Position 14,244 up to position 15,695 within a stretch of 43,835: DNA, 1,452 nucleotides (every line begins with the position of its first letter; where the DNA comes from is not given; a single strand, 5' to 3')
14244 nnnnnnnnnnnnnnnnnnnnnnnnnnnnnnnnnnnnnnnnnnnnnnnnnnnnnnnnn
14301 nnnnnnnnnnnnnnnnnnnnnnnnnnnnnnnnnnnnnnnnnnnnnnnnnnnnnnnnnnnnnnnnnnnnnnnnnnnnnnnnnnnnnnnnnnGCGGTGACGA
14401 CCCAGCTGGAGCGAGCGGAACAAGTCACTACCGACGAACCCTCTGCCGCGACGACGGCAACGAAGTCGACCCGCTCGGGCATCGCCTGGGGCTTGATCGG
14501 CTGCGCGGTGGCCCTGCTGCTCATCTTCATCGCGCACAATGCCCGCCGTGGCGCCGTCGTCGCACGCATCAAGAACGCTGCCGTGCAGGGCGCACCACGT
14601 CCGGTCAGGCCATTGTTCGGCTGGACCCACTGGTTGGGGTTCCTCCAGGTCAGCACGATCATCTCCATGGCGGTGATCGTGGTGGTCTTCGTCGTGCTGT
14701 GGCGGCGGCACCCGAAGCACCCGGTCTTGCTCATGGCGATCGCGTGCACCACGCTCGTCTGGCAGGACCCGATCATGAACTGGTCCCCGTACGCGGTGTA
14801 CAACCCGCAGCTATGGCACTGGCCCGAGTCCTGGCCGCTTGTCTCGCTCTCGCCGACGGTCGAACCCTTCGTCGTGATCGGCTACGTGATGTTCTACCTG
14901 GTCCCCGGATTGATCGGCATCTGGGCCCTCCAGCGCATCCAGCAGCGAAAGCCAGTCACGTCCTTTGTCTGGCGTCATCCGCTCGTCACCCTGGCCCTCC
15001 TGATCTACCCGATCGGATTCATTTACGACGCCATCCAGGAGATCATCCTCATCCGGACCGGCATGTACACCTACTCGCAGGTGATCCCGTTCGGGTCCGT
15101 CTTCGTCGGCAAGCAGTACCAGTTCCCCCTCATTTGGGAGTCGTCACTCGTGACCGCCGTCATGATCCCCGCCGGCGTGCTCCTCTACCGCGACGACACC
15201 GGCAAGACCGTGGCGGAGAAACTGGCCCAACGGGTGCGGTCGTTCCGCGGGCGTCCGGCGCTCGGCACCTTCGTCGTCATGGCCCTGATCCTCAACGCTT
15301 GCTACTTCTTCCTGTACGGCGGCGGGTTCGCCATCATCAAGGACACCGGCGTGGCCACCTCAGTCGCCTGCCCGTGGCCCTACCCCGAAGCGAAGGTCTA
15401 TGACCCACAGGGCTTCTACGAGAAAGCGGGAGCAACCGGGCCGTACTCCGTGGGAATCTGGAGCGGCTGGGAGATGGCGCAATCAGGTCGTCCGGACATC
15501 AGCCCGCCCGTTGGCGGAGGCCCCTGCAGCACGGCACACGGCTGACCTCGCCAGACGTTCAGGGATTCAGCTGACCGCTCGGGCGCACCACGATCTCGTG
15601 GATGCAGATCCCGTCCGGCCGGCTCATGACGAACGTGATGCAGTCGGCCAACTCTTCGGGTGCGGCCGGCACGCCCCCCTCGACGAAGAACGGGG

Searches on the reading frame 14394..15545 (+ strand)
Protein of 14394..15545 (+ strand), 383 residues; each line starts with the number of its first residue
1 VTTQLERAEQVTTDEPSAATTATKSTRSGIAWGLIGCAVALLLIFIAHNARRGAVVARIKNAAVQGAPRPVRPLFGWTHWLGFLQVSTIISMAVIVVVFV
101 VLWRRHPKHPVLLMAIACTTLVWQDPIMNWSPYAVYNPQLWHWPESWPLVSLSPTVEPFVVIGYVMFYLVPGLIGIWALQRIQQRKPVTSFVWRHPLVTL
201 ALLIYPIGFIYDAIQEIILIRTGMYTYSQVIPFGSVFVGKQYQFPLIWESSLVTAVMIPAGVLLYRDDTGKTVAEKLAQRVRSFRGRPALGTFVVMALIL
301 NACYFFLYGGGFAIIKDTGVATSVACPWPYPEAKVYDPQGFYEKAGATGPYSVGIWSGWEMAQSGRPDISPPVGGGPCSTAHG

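Call 6: search_protein_families(library=pfam, proteins=[window:14394-15545:+], max_evalue=0.001)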
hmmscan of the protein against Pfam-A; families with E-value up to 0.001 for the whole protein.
window:14394-15545:+ (383 aa): 1 family
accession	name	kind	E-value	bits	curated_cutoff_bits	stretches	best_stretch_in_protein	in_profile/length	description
PF17198.9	AveC_like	-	3.1e-72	243.2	26.6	1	103-336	1-234/234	Spirocyclase AveC-like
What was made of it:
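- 14394..15545 (+): AveC-like (PF17198, formerly DUF5135) polytopic membrane protein (383 aa, about 7 TM). Proposed client or partner of the vWA/AAA+ pair. Pfam 243 bits (call 6).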

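Call 7: search_protein_families(library=ncbifam, proteins=[window:14394-15545:+], max_evalue=0.001)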
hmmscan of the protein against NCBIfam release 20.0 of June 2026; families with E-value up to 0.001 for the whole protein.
window:14394-15545:+ (383 aa): 0 families

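Call 27: search_solved_structures(query=window:14394-15545:+, max_evalue=1)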
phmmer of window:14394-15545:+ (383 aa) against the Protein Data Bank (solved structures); distinct sequences matched with E-value up to 1: 0.

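Call 35: find_homologous_proteins(query=window:14394-15545:+, max_evalue=0.001)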
Query window:14394-15545:+ (383 aa): 1613 proteins with E <= 0.001 among 6031 candidates; the best 120 are listed.
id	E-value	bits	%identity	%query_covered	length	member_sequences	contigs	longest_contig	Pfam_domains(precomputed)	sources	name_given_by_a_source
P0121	6.3e-255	863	98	100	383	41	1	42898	PF17198.10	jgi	jgi:Spirocyclase AveC-like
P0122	1.7e-221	753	83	100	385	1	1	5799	PF17198.10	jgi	jgi:hypothetical protein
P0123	8.6e-221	751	83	100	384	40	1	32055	PF17198.10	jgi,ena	jgi:hypothetical protein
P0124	8.4e-215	731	82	99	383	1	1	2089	PF17198.10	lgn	-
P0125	4.8e-212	722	79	100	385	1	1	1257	PF17198.10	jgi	jgi:hypothetical protein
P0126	5.2e-192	656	73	99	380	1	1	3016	PF17198.10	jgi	jgi:hypothetical protein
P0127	7.6e-192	656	73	99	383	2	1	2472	PF17198.10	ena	-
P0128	2.6e-191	654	73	99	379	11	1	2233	PF17198.10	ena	-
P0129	1.0e-190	652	74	99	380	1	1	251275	PF17198.10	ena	-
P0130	1.2e-190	652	73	99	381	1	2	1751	PF17198.10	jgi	jgi:hypothetical protein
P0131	2.0e-190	651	73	99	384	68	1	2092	PF17198.10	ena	-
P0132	2.9e-190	650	72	99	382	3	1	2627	PF17198.10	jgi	jgi:hypothetical protein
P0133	5.2e-190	650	73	99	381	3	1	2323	PF17198.10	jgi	jgi:hypothetical protein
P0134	6.8e-190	649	72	99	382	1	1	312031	PF17198.10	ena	-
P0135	1.6e-189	648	75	95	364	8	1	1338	PF17198.10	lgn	-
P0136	1.8e-189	648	72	99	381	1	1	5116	PF17198.10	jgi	jgi:hypothetical protein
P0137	3.2e-189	647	72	99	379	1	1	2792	PF17198.10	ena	-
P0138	4.0e-189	647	72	99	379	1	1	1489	PF17198.10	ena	-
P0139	6.6e-189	646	72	99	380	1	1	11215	PF17198.10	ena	-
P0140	1.6e-188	645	74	99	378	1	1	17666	PF17198.10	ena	-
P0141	1.9e-188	644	73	99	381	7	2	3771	PF17198.10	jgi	jgi:hypothetical protein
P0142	2.7e-188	644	74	96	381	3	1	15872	PF17198.10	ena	-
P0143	6.7e-188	643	72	99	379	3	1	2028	PF17198.10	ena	-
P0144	6.7e-188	643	72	99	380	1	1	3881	PF17198.10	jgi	jgi:hypothetical protein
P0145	7.5e-188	642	73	99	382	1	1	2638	PF17198.10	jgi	jgi:hypothetical protein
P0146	3.0e-187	640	72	98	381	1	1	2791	PF17198.10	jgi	jgi:uncharacterized protein DUF5135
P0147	1.3e-186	638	71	100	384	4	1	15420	PF17198.10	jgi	jgi:hypothetical protein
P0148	4.3e-186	637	71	99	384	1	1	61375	PF17198.10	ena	-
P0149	1.1e-184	632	70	99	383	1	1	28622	PF17198.10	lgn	-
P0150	1.2e-184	632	70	99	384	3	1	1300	PF17198.10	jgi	jgi:Spirocyclase AveC-like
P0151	1.6e-184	631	70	99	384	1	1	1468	PF17198.10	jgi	jgi:hypothetical protein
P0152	1.8e-184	631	70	99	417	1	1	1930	PF17198.10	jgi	jgi:Spirocyclase AveC-like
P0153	2.3e-184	631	70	99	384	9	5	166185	PF17198.10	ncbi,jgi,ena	jgi:hypothetical protein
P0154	2.8e-184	631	74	93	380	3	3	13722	PF17198.10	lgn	-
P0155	3.0e-184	631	78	88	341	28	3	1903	PF17198.10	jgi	jgi:hypothetical protein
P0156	3.2e-184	630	71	99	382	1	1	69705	PF17198.10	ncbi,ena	-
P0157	4.7e-184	630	72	100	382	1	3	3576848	PF17198.10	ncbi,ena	-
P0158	6.0e-184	630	71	98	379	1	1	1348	PF17198.10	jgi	jgi:hypothetical protein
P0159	1.6e-183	628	70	99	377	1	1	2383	PF17198.10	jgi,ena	jgi:hypothetical protein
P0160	1.8e-183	628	69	99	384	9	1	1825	PF17198.10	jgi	jgi:uncharacterized protein DUF5135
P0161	1.9e-183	628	71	99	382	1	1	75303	PF17198.10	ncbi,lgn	-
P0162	2.7e-183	627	70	100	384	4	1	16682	PF17198.10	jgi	jgi:Spirocyclase AveC-like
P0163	3.1e-183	627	73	93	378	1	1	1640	PF17198.10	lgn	-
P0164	3.5e-183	627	71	99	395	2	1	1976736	PF17198.10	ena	-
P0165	3.8e-183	627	74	92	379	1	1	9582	PF17198.10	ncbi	-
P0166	4.1e-183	627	74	92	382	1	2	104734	PF17198.10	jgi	-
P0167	6.0e-183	626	71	99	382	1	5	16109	PF17198.10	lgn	-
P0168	1.9e-182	625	70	99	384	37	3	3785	PF17198.10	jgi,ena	-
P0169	2.4e-182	624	70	99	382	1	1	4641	PF17198.10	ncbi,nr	ncbi:MAG TPA: spirocyclase AveC family protein [Acidimicrobiales bacterium]|nr:spirocyclase AveC fam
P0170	3.5e-182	624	70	99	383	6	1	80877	PF17198.10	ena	-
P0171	1.3e-181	622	72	95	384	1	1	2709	PF17198.10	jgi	jgi:hypothetical protein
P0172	3.1e-181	621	74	92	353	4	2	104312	PF17198.10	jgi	-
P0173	3.7e-181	620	71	99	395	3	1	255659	PF17198.10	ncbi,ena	-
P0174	3.7e-181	620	71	97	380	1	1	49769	PF17198.10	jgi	jgi:hypothetical protein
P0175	1.0e-180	619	69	100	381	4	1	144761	PF17198.10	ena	-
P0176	1.2e-180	619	71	99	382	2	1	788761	PF17198.10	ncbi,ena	-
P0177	1.3e-180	619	70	97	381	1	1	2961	PF17198.10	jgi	jgi:hypothetical protein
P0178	1.5e-180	618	70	97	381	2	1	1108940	PF17198.10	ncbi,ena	-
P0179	1.7e-180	618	71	96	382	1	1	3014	PF17198.10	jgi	-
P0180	1.7e-180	618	71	99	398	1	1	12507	PF17198.10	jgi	jgi:hypothetical protein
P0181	1.9e-180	618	68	99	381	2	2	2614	PF17198.10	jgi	jgi:hypothetical protein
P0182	1.9e-180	618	70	100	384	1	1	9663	PF17198.10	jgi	jgi:hypothetical protein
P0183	3.7e-180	617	71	99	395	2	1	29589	PF17198.10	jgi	jgi:hypothetical protein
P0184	5.3e-180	617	72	98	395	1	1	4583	PF17198.10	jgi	jgi:Spirocyclase AveC-like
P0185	5.8e-180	616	73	93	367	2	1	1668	PF17198.10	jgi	jgi:hypothetical protein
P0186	7.2e-180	616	69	97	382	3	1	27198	PF17198.10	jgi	jgi:hypothetical protein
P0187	8.0e-180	616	71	99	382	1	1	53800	PF17198.10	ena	-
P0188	3.3e-179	614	68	100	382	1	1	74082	PF17198.10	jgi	jgi:hypothetical protein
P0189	1.2e-178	612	67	100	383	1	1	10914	PF17198.10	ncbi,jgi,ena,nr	ncbi:MAG TPA: spirocyclase AveC family protein [Acidimicrobiales bacterium]|nr:spirocyclase AveC fam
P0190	1.3e-178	612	70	98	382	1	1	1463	PF17198.10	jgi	jgi:hypothetical protein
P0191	1.9e-178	611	68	99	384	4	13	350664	PF17198.10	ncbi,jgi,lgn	-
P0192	3.9e-178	610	70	98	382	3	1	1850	PF17198.10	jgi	-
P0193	4.6e-178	610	74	93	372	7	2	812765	PF17198.10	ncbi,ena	-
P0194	1.5e-177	609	69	100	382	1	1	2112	PF17198.10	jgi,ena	-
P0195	2.5e-177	608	66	99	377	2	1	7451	PF17198.10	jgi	jgi:hypothetical protein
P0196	4.4e-177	607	71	97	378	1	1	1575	PF17198.10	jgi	jgi:hypothetical protein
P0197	5.7e-177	607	72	92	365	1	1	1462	PF17198.10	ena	-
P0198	8.5e-177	606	70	93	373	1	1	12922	PF17198.10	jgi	-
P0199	9.5e-177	606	72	88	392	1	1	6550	PF17198.10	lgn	-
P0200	9.7e-177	606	69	99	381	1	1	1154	PF17198.10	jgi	jgi:hypothetical protein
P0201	1.0e-176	606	70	95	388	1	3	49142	PF17198.10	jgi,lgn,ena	jgi:hypothetical protein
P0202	1.9e-176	605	69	99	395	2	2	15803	PF17198.10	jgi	-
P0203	5.1e-176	603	67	99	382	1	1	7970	PF17198.10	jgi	jgi:Spirocyclase AveC-like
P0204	5.6e-176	603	68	96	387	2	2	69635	PF17198.10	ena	-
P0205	5.7e-176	603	75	89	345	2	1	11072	PF17198.10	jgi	-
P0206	6.2e-176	603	67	100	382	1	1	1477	PF17198.10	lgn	-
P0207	7.6e-176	603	72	93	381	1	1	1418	PF17198.10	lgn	-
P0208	2.7e-175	601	75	89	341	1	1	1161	PF17198.10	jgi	jgi:hypothetical protein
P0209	4.1e-175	600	67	100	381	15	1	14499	PF17198.10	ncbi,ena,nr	ncbi:MAG: spirocyclase, AveC family [Actinobacteria bacterium]|nr:MAG: spirocyclase, AveC family [Ac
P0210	6.1e-175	600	68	97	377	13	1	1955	PF17198.10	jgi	jgi:hypothetical protein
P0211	1.0e-174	599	68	99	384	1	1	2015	PF17198.10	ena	-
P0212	3.1e-174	598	69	99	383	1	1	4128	PF17198.10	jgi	jgi:Spirocyclase AveC-like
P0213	4.1e-173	594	69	96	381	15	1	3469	PF17198.10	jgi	jgi:hypothetical protein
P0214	5.1e-173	594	71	91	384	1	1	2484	PF17198.10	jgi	-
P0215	5.2e-173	594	67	99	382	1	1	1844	PF17198.10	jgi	jgi:hypothetical protein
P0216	5.4e-173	594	69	95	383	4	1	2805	PF17198.10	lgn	-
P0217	1.1e-172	593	67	99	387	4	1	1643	PF17198.10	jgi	jgi:hypothetical protein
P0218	1.5e-172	592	67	99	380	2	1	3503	PF17198.10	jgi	jgi:hypothetical protein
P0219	5.2e-172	590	67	99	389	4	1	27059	PF17198.10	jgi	jgi:hypothetical protein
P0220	5.9e-172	590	71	91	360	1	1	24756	PF17198.10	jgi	jgi:hypothetical protein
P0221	1.3e-171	589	67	99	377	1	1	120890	PF17198.10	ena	-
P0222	8.0e-171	586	69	94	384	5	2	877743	PF17198.10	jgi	jgi:hypothetical protein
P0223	2.3e-170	585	69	90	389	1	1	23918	PF17198.10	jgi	jgi:hypothetical protein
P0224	2.4e-170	585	69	95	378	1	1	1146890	PF17198.10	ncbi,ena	-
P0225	5.6e-170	584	66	97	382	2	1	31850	PF17198.10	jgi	jgi:hypothetical protein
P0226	7.5e-170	583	72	90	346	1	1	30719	PF17198.10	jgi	jgi:hypothetical protein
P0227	7.9e-170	583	70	93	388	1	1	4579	PF17198.10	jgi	jgi:Spirocyclase AveC-like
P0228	6.0e-169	580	67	99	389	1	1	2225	PF17198.10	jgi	jgi:Spirocyclase AveC-like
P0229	6.1e-169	580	69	91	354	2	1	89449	PF17198.10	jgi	jgi:hypothetical protein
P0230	2.1e-168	578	66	99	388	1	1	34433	PF17198.10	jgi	jgi:hypothetical protein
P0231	3.4e-168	578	71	89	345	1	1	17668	PF17198.10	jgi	jgi:hypothetical protein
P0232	5.7e-168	577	71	91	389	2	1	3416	PF17198.10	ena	-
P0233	8.2e-168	576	69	91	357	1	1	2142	PF17198.10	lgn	-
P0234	1.3e-167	576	67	98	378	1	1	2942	PF17198.10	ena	-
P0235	3.0e-167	575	66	98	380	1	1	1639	PF17198.10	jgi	-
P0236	3.2e-167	574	68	93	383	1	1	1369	PF17198.10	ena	-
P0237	1.2e-166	573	70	93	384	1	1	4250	PF17198.10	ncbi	-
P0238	1.4e-166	572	65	98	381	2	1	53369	PF17198.10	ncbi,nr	ncbi:MAG TPA: spirocyclase AveC family protein [Acidimicrobiales bacterium]|nr:spirocyclase AveC fam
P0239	2.7e-166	571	67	97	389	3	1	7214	PF17198.10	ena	-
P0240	2.4e-165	568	69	92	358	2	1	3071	PF17198.10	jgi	-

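Call 49: predict_structure(alignment_id=A2)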
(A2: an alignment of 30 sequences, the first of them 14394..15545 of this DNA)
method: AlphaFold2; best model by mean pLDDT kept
length: 383 residues; sequences in the alignment: 30
mean_pLDDT: 64.3   pTM: 0.65
mean pLDDT of the five models: 64.3, 61.4, 60.6, 59.0, 58.3
residues with pLDDT >= 90: 76; 70-90: 87; 50-70: 87; < 50: 133
segments of 3 or more residues with pLDDT < 50: 1-23, 51-56, 63-75, 130-134, 140-158, 231-242, 324-326, 334-372, 374-383
pLDDT, mean of each block of 10 residues (from residue 1): 34 38 62 76 58 46 48 49 60 71 80 87 61 48 40 42 79 94 92 94 94 78 57 43 61 89 92 94 88 93 85 65 51 44 40 34 37 45 37
secondary structure, 60 per line:
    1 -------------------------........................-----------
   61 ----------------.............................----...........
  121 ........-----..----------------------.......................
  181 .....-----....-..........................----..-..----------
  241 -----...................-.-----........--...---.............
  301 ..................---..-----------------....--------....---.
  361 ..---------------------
elements in order: H26-49 H77-105 H110-128 H158-185 H191-194 H196-221 H246-264 H273-279 H288-318 H341-344 H353-356
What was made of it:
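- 14394..15545 (+): AF2 predicts 7 long helices, pLDDT 64 (call 49).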

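Call 52: fold_search(model_id=the predicted structure, library=pdb)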
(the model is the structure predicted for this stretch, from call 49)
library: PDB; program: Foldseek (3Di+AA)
matches with E <= 10: 130; with E <= 0.001: 0
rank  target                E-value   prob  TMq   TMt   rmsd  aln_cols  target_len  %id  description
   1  9opy_A                9.2e-01  0.13  0.16  0.10  14.7       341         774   12  Structure of the sweet receptor in the apo state (released 2025-09-03)
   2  6ot0_R                1.1e+00  0.11  0.17  0.18  17.7       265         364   13  Structure of human Smoothened-Gi complex (released 2019-06-12)
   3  8jrv_R                1.5e+00  0.11  0.16  0.19  15.9       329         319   12  Cryo-EM structure of the glucagon receptor bound to glucagon and beta-arrestin 1 (released 2023-08-16)
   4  9jkh                  1.9e+00  0.04  0.12  0.10  19.1       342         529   12  SLC6A3 apo (released 2026-04-08)
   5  7ahd_B                2.0e+00  0.07  0.16  0.19  23.3       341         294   12  OpuA (E190Q) occluded (released 2020-11-25)
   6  9y9z_D0               2.5e+00  0.03  0.09  0.12  23.1       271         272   10  Cryo-EM structure of conoid fiber from Toxoplasma gondii (24-nm repeat) (released 2025-12-03)
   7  6t6r                  2.6e+00  0.08  0.12  0.07  19.6       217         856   11  Human endoplasmic reticulum aminopeptidase 1 (ERAP1) in complex with (4aR,5S,6R,8S,8aR)-5-(2-(Furan-3-yl)ethyl)-8-hydrox (released 2020-03-18)
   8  9gk6                  2.6e+00  0.07  0.12  0.07  19.6       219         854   11  ERAP1 in complex with 1-[2-(6-chloro-3-oxo-3,4-dihydro-2H-1,4-benzothiazin-4-yl)acetamido]cyclohexane-1-carboxylic acid (released 2025-01-22)
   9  7v35_R                2.7e+00  0.06  0.13  0.13  25.3       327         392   12  Cryo-EM structure of the GIPR/GLP-1R/GCGR triagonist peptide 20-bound human GCGR-Gs complex (released 2022-03-02)
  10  9gjn_B                2.8e+00  0.08  0.14  0.07  19.8       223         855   11  ERAP1 in complex with 1-[2-(3-oxo-3,4-dihydro-2H-1,4-benzothiazin-4-yl)acetamido]cyclohexane-1-carboxylic acid (released 2025-01-22)
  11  9ryf_A                2.8e+00  0.04  0.12  0.09  27.2       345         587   16  Heterodimeric ABC exporter TmrAB (wild type) in ATP-bound outward-facing occluded conformation in the absence of Mg2+ (released 2026-04-08)
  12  9qu3                  2.9e+00  0.07  0.18  0.18  17.7       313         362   10  Cryo-EM structure of the human choline transporter-like protein hCTL1 in LMNG (released 2025-05-14)
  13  9gke                  2.9e+00  0.06  0.12  0.07  19.2       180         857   13  ERAP1 in complex with 1-[2-(2-oxo-5-phenyl-2,3-dihydro-1,3-benzothiazol-3-yl)acetamido]cyclohexane-1-carboxylic acid (released 2025-01-22)
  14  8dus_G                2.9e+00  0.03  0.11  0.15  19.6       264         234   13  Estrogen Receptor Alpha Ligand Binding Domain in Complex with (1'-(4-(2-(ethylamino)ethoxy)phenyl)-6'-hydroxy-1',4'-di (released 2022-11-09)
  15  8wd9_B                2.9e+00  0.03  0.12  0.14  21.8       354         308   12  Cryo-EM structure of Mycobacterium tuberculosis DppABCD in apo form (released 2024-09-18)
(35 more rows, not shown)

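Call 83: search_protein_representatives(protein=window:14394-15545:+)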
Query: 383 residues. Proteins with E-value up to 0.001 (for the whole library): 473; up to 1e-10: 244; up to 1e-30: 114. The best 150 are listed.
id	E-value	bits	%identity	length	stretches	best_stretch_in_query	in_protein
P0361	1.3e-134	465.4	71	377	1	1-294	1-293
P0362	1.1e-122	426.1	56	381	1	20-380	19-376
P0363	2.4e-100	352.6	47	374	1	16-370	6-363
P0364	1.7e-95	336.6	54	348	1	39-343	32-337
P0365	2.8e-86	306.2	49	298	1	93-375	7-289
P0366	3.2e-81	289.6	67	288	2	92-279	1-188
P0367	3.0e-78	279.8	63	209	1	176-374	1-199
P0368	1.4e-77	277.6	77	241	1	128-285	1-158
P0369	3.3e-77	276.4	45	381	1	16-357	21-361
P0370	5.8e-77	275.6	51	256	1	21-274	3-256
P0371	1.9e-75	270.6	67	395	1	92-269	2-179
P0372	1.2e-73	264.7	45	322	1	46-360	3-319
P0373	1.1e-69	251.6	41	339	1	43-361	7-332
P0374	2.7e-69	250.3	61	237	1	152-342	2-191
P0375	4.2e-69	249.7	39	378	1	33-369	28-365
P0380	1.7e-66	241.1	39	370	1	31-364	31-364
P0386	3.8e-59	216.9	39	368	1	62-359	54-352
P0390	1.5e-57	211.6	39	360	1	37-360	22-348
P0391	1.9e-57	211.4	42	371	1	58-366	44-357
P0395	2.0e-55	204.6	36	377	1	44-362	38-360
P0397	1.0e-53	199.0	36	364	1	18-360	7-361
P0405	2.8e-50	187.7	37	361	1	33-357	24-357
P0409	3.4e-48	180.9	36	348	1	18-358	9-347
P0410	3.6e-48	180.8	33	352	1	36-362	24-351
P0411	4.3e-48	180.5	35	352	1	66-351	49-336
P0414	5.1e-47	177.0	35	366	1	35-357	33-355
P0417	1.6e-45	172.1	35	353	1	20-357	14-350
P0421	5.6e-45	170.3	34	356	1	36-356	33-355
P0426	3.7e-42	161.0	35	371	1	35-357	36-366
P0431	1.7e-40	155.5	34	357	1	61-344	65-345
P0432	4.3e-40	154.2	33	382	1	14-361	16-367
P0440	1.9e-38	148.8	34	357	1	64-351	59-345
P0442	5.0e-38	147.4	34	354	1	68-357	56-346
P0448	9.3e-37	143.2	35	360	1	17-357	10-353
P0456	2.5e-35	138.5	35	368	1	60-351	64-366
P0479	4.0e-30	121.3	33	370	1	22-357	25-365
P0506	9.4e-25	103.7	29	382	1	31-354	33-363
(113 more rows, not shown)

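Call 85: find_encoding_contigs(protein=P0375, flank=8000, max_places=3)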
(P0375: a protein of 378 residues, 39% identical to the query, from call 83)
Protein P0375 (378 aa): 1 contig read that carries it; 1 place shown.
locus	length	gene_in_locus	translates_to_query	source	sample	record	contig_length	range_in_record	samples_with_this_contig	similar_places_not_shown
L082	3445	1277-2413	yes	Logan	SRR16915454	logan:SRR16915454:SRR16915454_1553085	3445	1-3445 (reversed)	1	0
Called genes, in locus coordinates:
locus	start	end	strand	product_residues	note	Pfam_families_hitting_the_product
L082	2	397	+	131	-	?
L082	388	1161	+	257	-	PF06240:COXG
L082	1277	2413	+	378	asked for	PF17198:AveC_like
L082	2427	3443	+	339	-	?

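Call 86: find_encoding_contigs(protein=P0363, flank=8000, max_places=2)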
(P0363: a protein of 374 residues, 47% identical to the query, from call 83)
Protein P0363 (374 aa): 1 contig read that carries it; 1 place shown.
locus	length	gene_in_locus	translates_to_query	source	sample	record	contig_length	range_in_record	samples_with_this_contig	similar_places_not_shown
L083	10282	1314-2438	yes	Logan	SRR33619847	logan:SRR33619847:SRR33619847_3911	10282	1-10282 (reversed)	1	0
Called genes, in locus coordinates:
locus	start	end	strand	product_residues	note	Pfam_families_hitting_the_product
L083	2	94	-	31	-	?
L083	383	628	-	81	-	-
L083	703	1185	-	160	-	PF13463:HTH_27 (faint)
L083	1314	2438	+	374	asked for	PF17198:AveC_like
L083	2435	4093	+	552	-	PF05762:VWA_CoxE (weak), PF13519:VWA_2 (weak)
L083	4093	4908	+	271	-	PF12774:AAA_6 (faint), PF00004:AAA (faint), PF07728:AAA_5, PF08406:CbbQ_C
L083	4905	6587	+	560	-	PF00732:GMC_oxred_N, PF05199:GMC_oxred_C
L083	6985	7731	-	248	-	-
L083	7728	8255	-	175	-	-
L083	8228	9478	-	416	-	PF02470:MlaD, PF11887:Mce4_CUP1 (weak)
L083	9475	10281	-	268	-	?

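Call 87: find_encoding_contigs(protein=P0369, flank=8000, max_places=2)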
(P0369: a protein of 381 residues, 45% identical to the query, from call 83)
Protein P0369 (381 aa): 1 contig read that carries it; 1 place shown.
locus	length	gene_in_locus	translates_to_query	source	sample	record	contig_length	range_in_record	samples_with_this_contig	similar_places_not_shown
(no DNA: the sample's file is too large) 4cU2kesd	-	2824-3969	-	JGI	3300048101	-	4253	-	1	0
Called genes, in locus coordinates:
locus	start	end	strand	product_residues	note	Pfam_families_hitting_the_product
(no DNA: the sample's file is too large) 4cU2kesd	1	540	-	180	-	?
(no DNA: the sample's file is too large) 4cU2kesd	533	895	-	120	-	-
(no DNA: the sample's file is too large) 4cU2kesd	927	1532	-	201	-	PF00440:TetR_N, PF17754:TetR_C_14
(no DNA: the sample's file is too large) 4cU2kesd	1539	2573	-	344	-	PF17198:AveC_like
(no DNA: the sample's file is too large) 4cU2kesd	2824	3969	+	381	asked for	PF17198:AveC_like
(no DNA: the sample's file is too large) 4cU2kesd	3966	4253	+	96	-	?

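Call 88: find_encoding_contigs(protein=P0380, flank=8000, max_places=2)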
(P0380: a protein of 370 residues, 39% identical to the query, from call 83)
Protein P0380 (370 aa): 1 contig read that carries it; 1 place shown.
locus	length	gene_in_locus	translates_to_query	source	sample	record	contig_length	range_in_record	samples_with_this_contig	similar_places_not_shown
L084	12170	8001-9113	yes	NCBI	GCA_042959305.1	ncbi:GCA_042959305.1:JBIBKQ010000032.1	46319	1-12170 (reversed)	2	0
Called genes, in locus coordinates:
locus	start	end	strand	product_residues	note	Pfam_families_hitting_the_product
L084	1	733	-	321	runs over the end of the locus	PF01548:DEDD_Tnp_IS110, PF02371:Transposase_20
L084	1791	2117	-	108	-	PF03583:LIP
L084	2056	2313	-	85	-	PF03583:LIP (weak)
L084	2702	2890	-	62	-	-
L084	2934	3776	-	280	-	PF00561:Abhydrolase_1 (weak), PF12697:Abhydrolase_6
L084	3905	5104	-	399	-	PF00067:p450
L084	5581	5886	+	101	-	PF13370:Fer4_13 (weak), PF13459:Fer4_15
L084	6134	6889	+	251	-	PF00106:adh_short, PF08659:KR, PF13561:adh_short_C2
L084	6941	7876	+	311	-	PF00440:TetR_N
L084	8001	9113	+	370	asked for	PF17198:AveC_like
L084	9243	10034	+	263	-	PF07728:AAA_5, PF08406:CbbQ_C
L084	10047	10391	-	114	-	-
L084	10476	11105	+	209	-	PF13384:HTH_23, PF13518:HTH_28, PF13551:HTH_29, PF13565:HTH_32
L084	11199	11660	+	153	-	-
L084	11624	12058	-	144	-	-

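Call 89: find_encoding_contigs(protein=P0395, flank=8000, max_places=2)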
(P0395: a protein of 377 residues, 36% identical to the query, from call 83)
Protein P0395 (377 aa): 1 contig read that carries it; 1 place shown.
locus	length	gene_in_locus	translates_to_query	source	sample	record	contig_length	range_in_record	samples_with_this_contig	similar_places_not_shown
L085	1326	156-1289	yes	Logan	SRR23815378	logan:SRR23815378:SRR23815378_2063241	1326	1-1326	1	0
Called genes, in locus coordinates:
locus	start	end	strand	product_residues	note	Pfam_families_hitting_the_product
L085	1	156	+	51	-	?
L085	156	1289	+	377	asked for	PF17198:AveC_like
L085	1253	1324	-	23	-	?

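Call 90: find_encoding_contigs(protein=P0410, flank=8000, max_places=2)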
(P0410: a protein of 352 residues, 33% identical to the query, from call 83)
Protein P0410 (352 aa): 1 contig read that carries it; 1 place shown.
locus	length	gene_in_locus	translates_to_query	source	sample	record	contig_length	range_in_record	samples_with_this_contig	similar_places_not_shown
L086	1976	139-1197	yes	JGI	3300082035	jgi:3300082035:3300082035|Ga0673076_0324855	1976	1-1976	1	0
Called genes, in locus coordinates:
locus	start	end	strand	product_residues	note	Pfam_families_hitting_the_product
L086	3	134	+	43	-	?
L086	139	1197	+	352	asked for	PF17198:AveC_like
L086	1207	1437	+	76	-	-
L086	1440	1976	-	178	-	?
